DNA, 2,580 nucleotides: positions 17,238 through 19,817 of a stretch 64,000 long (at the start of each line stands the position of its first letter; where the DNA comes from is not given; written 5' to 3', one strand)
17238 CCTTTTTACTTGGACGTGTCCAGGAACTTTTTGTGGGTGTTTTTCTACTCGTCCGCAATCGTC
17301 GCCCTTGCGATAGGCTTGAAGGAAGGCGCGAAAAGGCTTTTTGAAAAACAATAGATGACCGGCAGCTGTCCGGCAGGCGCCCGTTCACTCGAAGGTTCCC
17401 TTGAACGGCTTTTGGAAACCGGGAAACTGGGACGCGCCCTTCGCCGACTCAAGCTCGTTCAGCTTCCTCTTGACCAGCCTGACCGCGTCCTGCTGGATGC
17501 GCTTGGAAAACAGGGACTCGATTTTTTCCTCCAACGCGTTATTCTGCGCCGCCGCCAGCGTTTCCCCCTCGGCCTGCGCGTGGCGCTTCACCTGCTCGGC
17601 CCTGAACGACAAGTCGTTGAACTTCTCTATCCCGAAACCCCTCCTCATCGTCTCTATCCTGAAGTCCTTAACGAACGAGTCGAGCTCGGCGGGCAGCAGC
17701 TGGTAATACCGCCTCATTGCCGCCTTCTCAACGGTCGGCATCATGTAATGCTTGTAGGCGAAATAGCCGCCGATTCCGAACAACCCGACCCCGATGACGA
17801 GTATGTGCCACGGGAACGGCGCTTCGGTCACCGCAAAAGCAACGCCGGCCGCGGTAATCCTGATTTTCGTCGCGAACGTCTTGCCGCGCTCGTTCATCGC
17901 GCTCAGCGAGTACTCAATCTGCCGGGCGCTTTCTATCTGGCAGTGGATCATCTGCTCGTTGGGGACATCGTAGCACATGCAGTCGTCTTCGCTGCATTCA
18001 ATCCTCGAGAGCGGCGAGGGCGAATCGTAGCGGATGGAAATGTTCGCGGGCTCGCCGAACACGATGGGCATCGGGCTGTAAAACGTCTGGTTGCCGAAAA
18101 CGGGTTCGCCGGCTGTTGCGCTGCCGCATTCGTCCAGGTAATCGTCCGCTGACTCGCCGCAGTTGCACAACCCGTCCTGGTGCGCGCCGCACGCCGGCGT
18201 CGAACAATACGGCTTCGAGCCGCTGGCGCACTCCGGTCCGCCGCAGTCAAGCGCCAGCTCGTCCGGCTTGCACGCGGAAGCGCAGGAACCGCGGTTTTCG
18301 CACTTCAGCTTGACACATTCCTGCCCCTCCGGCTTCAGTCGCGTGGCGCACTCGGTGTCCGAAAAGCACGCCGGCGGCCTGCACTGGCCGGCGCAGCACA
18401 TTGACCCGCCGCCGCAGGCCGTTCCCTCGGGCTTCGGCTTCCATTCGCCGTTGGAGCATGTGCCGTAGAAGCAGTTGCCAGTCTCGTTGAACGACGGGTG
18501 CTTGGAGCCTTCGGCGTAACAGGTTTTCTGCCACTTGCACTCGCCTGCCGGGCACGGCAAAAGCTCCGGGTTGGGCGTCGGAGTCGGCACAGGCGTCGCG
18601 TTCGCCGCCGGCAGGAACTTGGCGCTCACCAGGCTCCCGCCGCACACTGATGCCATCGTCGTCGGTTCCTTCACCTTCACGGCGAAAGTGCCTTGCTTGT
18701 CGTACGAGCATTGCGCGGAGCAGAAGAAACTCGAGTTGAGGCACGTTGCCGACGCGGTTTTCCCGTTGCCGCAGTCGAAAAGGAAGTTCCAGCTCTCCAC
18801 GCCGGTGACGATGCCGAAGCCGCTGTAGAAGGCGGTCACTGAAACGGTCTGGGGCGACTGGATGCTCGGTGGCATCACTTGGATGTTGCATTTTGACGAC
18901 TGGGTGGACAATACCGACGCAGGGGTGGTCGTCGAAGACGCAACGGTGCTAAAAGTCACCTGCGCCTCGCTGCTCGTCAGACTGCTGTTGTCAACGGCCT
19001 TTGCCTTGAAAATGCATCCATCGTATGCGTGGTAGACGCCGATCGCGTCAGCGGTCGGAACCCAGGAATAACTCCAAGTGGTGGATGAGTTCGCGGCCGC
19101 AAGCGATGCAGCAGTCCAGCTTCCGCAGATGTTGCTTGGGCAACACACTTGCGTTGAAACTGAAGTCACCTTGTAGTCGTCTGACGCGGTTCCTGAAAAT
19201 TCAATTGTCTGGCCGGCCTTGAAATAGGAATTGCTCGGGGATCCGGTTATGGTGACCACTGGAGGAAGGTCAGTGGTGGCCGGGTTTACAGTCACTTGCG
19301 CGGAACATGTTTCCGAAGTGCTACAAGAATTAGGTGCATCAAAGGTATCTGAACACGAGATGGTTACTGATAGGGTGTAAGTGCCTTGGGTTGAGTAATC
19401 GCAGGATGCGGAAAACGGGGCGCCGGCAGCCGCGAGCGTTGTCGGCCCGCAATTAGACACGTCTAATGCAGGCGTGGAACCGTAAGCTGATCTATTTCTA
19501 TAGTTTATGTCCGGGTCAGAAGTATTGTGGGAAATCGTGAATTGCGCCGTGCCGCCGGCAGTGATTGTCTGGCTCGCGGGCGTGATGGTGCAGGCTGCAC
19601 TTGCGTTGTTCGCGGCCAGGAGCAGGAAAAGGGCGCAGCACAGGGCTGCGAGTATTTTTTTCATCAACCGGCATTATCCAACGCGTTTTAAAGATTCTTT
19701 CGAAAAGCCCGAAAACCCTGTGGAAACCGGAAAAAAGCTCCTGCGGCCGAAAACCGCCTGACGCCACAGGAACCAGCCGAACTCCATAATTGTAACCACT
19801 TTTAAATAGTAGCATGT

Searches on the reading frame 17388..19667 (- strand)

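Call 46: search_protein_families(library=pfam, proteins=[window:17388-19667:-], max_evalue=0.001)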
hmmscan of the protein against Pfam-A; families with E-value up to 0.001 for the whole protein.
window:17388-19667:- (760 aa): 1 family
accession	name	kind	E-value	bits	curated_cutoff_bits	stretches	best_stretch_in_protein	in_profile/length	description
PF17957.7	Big_7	-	1.8e-05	25.8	24.1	1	136-209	1-63/70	Bacterial Ig domain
